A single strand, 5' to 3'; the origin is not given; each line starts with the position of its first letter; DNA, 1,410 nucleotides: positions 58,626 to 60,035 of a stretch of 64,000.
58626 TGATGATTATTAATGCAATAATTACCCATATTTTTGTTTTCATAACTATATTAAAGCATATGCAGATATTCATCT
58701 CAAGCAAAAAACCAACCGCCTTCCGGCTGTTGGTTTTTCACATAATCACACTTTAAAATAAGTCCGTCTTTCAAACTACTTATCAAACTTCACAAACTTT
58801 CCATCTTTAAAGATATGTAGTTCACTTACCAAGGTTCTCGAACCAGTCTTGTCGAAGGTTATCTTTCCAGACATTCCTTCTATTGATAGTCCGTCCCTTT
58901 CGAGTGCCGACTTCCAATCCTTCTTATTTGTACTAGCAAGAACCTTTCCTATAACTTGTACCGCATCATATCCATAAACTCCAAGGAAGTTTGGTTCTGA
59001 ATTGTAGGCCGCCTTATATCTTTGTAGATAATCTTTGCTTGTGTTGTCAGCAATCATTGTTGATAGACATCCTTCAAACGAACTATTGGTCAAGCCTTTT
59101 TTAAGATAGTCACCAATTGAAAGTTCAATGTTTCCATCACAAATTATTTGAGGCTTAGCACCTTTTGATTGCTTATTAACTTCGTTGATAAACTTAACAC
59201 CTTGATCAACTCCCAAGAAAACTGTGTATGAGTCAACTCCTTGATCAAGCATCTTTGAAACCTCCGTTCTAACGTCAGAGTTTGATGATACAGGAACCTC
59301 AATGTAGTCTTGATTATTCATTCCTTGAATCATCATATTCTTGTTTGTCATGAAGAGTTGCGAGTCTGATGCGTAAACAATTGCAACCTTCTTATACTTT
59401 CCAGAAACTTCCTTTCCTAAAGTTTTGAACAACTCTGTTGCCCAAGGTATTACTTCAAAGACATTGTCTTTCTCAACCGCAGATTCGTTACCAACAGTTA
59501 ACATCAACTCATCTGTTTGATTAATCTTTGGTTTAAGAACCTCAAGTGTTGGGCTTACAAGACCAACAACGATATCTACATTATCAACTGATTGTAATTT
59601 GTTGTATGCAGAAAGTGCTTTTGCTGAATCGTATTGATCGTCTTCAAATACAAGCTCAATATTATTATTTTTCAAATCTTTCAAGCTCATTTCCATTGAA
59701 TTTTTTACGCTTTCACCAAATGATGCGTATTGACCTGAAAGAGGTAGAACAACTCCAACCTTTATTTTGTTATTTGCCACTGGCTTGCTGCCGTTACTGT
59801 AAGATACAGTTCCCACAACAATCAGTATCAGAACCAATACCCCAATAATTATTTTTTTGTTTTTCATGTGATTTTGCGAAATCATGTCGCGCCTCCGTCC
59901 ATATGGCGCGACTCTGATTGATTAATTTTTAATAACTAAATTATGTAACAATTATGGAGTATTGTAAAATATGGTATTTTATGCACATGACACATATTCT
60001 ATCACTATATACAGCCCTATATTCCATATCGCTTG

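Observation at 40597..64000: Iterated array of divergently paired LivK-like SBP and TrmB-family regulator genes (at least 10 SBPs and 8 regulators in 23 kb)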

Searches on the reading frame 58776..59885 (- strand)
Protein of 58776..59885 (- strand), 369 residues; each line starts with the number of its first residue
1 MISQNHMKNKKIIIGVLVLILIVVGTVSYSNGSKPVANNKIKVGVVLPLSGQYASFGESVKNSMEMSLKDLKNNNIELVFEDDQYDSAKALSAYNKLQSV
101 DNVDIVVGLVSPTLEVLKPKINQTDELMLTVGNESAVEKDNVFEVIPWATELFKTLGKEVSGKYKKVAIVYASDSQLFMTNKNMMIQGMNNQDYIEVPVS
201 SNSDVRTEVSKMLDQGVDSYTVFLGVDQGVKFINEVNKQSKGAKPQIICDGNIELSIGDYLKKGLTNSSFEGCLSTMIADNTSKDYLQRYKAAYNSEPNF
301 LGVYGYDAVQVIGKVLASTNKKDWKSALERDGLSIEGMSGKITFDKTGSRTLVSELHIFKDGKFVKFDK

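Call 6: search_protein_families(library=pfam, proteins=[window:58776-59885:-], max_evalue=0.01)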
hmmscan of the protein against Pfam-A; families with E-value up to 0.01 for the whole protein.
window:58776-59885:- (369 aa): 3 families
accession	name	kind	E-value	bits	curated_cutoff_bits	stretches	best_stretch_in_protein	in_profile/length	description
PF13458.12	Peripla_BP_6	-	2.9e-30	106.6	31.7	1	40-349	1-327/343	Periplasmic binding protein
PF01094.35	ANF_receptor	-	1.5e-05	24.6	25.4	1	61-351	3-341/353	Receptor family ligand binding region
PF13433.12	Peripla_BP_5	-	0.0019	17.8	27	1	41-128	1-95/363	Periplasmic binding protein domain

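Call 78: predict_structure(alignment_id=A5)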
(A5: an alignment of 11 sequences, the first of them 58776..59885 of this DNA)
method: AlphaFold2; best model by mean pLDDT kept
length: 369 residues; sequences in the alignment: 11
mean_pLDDT: 86.8   pTM: 0.77
mean pLDDT of the five models: 86.8, 85.7, 85.7, 85.5, 84.9
residues with pLDDT >= 90: 217; 70-90: 120; 50-70: 15; < 50: 17
segments of 3 or more residues with pLDDT < 50: 1-7, 28-37
pLDDT, mean of each block of 10 residues (from residue 1): 48 70 58 49 95 91 95 89 93 95 92 86 91 80 89 91 92 88 93 91 88 94 92 94 87 87 92 90 90 92 94 92 92 86 89 91 87
secondary structure, 60 per line:
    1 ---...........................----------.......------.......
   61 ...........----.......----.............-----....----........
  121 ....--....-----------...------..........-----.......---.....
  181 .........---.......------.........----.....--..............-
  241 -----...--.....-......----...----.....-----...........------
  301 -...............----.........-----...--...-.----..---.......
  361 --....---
elements in order: H4-30 E41-47 H54-71 E76-82 H87-99 E105-108 H113-124 E127-130 E142-144 H151-160 E166-172 H176-189 E193-199 H206-214 E219-223 H226-239 E246-248 H251-255 H257-262 E274-278 H284-294 H302-316 H321-329 E335-337 E340-342 E354-360 E363-366

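Call 83: fold_search(model_id=the predicted structure, library=pdb)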
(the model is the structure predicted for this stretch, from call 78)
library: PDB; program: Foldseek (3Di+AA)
matches with E <= 10: 1790; with E <= 0.001: 945
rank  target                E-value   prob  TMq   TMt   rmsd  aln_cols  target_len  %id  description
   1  3td9                  6.6e-21  1.00  0.70  0.73   4.1       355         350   17  Crystal structure of a Leucine binding protein LivK (TM1135) from Thermotoga maritima MSB8 at 1.90 A resolution (released 2011-09-07)
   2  4ey3                  5.1e-20  1.00  0.67  0.67   5.1       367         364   19  Crystal structure of solute binding protein of ABC transporter in complex with p-hydroxybenzoic acid (released 2012-05-30)
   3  4n0q_B                1.2e-19  1.00  0.69  0.73   4.3       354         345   22  Crystal Structure of an ABC transporter, substrate-binding protein from Brucella melitensis 16M in complex with L-Leuc (released 2013-11-06)
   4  4eyg_A                1.6e-19  1.00  0.65  0.66   5.2       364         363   19  Crystal structure of solute binding protein of ABC transporter from Rhodopseudomonas palustris BisB5 in complex with v (released 2012-05-30)
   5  3ip5                  1.9e-19  1.00  0.67  0.70   4.6       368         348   21  Structure of Atu2422-GABA receptor in complex with alanine (released 2010-07-14)
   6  4evq_A                1.9e-19  1.00  0.66  0.67   4.6       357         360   18  Crystal structure of ABC transporter from R. palustris - solute binding protein (RPA0668) in complex with 4-hydroxyben (released 2012-05-23)
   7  3ipc                  3.0e-19  1.00  0.69  0.73   4.2       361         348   22  Structure of ATU2422-GABA F77A mutant receptor in complex with leucine (released 2010-07-14)
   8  4evq_B                4.0e-19  1.00  0.64  0.64   5.0       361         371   18  Crystal structure of ABC transporter from R. palustris - solute binding protein (RPA0668) in complex with 4-hydroxyben (released 2012-05-23)
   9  4n0q_A                4.2e-19  1.00  0.69  0.73   4.1       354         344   22  Crystal Structure of an ABC transporter, substrate-binding protein from Brucella melitensis 16M in complex with L-Leuc (released 2013-11-06)
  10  8tg1_B                4.5e-19  1.00  0.68  0.67   4.6       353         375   17  Caldicellulosiruptor saccharolyticus periplasmic urea-binding protein (released 2024-06-19)
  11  4eyg_B                5.1e-19  1.00  0.66  0.67   5.2       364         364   19  Crystal structure of solute binding protein of ABC transporter from Rhodopseudomonas palustris BisB5 in complex with v (released 2012-05-30)
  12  8tg1_A                6.5e-19  1.00  0.68  0.68   4.6       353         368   16  Caldicellulosiruptor saccharolyticus periplasmic urea-binding protein (released 2024-06-19)
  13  4obb_A                6.5e-19  1.00  0.67  0.67   4.8       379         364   16  The crystal structure of a solute-binding protein from Anabaena variabilis ATCC 29413 in complex with (3S)-3-methyl-2- (released 2014-03-19)
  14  4nv3_A                8.8e-19  1.00  0.66  0.67   4.9       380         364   17  The crystal structure of a solute-binding protein (N280D mutant) from Anabaena variabilis ATCC 29413 in complex with v (released 2013-12-11)
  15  4mqe_A                9.9e-19  1.00  0.73  0.67   4.4       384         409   18  Crystal structure of the extracellular domain of human GABA(B) receptor in the apo form (released 2013-12-11)
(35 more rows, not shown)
